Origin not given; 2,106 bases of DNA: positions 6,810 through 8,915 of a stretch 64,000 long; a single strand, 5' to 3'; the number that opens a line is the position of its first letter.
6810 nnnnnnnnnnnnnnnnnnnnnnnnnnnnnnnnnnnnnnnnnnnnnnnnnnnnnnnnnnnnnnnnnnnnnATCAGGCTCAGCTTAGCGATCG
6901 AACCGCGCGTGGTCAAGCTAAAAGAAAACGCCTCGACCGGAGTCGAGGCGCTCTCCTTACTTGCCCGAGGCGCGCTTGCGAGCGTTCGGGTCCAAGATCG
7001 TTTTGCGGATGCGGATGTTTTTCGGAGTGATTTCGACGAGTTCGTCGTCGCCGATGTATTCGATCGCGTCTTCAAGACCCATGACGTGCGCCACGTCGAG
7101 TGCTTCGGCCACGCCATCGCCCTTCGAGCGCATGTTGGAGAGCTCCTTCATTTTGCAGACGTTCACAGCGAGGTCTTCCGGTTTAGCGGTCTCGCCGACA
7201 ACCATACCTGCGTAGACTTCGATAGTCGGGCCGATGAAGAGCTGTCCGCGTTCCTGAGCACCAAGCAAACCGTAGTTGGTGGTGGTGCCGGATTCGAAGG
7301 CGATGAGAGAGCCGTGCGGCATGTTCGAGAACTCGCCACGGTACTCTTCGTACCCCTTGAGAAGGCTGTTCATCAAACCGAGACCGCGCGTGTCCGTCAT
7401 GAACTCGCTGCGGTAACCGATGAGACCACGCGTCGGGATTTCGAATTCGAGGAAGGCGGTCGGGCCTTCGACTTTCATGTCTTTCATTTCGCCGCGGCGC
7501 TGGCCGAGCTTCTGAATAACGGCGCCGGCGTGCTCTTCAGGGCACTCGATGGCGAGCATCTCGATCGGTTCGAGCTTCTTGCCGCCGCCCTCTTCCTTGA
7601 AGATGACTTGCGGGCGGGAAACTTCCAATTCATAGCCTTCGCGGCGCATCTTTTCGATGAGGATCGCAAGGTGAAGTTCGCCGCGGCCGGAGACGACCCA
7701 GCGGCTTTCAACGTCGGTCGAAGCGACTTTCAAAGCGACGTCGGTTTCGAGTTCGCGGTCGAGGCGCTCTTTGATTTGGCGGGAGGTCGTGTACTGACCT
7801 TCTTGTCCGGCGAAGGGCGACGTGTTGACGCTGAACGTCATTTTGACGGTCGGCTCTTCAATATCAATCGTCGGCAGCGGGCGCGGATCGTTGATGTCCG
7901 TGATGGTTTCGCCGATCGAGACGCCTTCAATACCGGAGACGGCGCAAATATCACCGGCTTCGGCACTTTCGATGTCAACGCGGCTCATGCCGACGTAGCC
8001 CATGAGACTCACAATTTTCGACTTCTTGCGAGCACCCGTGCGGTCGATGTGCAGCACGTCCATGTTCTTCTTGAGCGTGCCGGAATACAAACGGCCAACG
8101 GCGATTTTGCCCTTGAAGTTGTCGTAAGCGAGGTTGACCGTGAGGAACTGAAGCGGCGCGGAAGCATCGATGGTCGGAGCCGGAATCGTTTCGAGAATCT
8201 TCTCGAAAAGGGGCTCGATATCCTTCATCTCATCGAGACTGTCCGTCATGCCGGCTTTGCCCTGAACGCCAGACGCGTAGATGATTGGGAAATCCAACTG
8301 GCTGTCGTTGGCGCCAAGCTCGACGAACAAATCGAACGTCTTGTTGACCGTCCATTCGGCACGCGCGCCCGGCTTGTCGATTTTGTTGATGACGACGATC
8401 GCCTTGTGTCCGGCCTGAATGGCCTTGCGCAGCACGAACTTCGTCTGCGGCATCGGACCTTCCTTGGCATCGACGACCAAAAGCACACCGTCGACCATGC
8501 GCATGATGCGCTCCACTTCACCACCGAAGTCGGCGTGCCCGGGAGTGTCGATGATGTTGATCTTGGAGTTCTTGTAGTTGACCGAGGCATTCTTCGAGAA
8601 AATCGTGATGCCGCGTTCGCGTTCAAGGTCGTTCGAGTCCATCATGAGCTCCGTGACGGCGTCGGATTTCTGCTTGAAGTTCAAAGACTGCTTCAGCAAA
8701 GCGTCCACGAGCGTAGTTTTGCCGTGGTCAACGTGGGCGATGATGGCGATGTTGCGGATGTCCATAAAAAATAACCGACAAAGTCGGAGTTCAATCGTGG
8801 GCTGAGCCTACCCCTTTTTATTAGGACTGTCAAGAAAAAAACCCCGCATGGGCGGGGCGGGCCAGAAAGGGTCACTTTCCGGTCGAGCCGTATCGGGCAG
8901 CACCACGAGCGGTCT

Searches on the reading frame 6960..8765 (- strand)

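Call 62: search_protein_families(library=pfam, proteins=[window:6960-8765:-], max_evalue=0.001)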
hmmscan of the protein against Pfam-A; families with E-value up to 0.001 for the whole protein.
window:6960-8765:- (602 aa): 8 families
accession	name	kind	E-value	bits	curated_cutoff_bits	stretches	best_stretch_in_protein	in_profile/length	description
PF00009.33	GTP_EFTU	-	3.1e-56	190.4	26.5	1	2-195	2-187/188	Elongation factor Tu GTP binding domain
PF21018.2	BipA_C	-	6.7e-41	138.9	23.8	1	485-592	2-109/110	TypA/BipA C-terminal domain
PF00679.30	EFG_C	-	4.2e-22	78.4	27.9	1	397-479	2-85/89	Elongation factor G C-terminus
PF03144.31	GTP_EFTU_D2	-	8e-12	45.9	30.3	1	219-289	1-73/73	Elongation factor Tu domain 2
PF22042.2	EF-G_D2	-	3.2e-10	40.4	27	1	211-290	8-83/84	Elongation factor G domain 2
PF01926.29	MMR_HSR1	-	2.7e-08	34.3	21.9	1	6-128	2-113/113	50S ribosome-binding GTPase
PF14492.12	EFG_III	-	4.8e-06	27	27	1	328-381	18-72/75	Elongation Factor G, domain III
PF00025.27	Arf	-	0.00087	19.3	22.3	0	54-177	45-167/174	ADP-ribosylation factor family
